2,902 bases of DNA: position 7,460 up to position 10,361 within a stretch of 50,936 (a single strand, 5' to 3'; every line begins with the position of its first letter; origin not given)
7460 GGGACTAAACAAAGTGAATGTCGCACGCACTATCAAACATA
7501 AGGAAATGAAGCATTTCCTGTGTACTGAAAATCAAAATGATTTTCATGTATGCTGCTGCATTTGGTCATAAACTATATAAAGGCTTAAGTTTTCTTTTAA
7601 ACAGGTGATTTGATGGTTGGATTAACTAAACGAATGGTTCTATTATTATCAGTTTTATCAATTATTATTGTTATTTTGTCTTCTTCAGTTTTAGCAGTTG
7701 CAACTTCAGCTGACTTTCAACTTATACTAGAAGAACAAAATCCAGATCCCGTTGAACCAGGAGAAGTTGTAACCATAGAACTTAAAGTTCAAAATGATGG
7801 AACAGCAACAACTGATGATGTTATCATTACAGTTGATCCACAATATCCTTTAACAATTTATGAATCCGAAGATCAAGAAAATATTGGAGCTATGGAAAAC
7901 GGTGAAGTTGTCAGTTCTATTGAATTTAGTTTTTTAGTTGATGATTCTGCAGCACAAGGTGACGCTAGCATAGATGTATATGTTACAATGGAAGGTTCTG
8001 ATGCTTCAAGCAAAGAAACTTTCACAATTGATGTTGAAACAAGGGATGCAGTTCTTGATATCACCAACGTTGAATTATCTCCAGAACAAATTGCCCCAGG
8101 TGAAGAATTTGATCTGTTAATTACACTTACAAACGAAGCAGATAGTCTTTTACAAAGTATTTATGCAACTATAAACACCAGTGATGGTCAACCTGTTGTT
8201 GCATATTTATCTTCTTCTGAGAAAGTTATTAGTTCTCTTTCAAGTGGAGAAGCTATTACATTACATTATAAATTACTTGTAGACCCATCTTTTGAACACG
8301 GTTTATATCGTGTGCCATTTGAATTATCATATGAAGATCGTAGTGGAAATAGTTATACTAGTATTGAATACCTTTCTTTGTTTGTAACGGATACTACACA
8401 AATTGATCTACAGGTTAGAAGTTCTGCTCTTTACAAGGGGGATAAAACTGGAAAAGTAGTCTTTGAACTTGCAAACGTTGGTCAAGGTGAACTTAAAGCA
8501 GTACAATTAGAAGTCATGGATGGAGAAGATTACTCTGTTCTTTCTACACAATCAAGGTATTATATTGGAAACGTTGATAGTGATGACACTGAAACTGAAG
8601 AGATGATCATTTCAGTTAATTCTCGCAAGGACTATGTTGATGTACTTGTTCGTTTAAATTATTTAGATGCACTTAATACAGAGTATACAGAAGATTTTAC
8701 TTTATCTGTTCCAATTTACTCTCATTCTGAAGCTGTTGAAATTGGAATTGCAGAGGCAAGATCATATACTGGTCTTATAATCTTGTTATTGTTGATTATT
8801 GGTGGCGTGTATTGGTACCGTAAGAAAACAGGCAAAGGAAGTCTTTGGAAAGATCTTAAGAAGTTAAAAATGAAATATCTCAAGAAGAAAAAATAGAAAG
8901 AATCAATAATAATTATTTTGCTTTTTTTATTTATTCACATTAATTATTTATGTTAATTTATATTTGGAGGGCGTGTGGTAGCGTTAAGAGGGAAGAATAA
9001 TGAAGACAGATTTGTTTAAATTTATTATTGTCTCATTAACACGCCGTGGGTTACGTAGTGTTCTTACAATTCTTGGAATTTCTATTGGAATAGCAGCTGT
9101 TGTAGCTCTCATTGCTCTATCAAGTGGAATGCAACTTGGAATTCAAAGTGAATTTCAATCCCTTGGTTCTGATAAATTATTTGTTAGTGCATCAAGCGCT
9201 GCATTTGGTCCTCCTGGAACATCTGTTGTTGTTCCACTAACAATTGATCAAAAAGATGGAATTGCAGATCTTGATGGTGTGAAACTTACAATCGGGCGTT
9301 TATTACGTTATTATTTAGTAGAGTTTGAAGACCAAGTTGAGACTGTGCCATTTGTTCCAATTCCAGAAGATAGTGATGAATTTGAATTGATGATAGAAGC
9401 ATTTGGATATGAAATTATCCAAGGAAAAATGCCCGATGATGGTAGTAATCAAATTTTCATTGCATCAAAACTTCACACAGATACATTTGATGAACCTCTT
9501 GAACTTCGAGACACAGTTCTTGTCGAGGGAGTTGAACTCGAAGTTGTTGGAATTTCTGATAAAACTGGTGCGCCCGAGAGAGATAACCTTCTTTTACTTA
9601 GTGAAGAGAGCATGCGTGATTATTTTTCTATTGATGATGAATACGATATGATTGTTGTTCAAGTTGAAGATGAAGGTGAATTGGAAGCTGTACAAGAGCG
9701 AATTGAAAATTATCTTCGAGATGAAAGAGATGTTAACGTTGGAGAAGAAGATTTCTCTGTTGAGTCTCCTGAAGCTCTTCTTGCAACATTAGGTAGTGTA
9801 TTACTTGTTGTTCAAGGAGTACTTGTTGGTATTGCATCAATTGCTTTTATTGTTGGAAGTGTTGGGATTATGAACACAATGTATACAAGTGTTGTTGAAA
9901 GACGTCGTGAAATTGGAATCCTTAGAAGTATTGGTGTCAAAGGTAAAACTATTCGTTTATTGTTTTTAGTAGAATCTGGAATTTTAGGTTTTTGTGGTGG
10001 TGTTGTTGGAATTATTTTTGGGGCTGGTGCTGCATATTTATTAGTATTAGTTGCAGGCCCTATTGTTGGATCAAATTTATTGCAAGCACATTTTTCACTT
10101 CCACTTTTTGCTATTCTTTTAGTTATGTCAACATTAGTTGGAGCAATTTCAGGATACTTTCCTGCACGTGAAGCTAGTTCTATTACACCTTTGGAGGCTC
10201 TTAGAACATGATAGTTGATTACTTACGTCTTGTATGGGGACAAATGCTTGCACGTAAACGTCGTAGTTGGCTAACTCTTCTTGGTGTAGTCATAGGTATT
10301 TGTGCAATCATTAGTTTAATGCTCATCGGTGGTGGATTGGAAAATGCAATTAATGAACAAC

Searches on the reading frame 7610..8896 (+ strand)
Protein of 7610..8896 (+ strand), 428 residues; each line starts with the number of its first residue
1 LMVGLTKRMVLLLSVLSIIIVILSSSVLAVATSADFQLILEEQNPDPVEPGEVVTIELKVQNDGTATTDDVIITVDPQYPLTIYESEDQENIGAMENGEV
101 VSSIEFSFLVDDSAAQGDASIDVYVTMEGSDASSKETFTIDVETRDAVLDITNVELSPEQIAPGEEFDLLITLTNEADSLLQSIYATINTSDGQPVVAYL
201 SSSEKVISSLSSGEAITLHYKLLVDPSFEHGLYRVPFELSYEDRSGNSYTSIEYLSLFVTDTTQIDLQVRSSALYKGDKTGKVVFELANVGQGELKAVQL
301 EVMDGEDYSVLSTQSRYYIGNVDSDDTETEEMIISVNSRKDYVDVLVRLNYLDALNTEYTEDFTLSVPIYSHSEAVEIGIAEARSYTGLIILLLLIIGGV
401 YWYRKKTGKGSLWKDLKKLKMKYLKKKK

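Call 98: search_protein_families(library=pfam, proteins=[window:7610-8896:+], max_evalue=0.001)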
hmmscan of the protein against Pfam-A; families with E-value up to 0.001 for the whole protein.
window:7610-8896:+ (428 aa): 3 families
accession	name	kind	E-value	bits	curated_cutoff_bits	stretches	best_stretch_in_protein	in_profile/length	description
PF23619.1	Ig_VWA7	-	8.3e-07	29.6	27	1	41-139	5-96/104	VWA7 Ig-like domain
PF07705.17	CARDB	-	0.00012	22.6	22.7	0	39-123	5-81/101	CARDB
PF10633.15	NPCBM_assoc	-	0.00065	20.3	24.4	0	48-76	1-29/78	NPCBM-associated, NEW3 domain of alpha-galactosidase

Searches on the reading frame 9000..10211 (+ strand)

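Call 98: search_protein_families(library=pfam, proteins=[window:9000-10211:+], max_evalue=0.001)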
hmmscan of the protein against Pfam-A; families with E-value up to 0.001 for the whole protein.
window:9000-10211:+ (403 aa): 2 families
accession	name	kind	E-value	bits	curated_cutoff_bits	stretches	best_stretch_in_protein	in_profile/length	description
PF12704.14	MacB_PCD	-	4.4e-20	73.3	27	1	20-237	1-206/207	MacB-like periplasmic core domain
PF02687.27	FtsX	-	3.8e-17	62.9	25.5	1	278-397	3-120/120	FtsX-like permease C-terminal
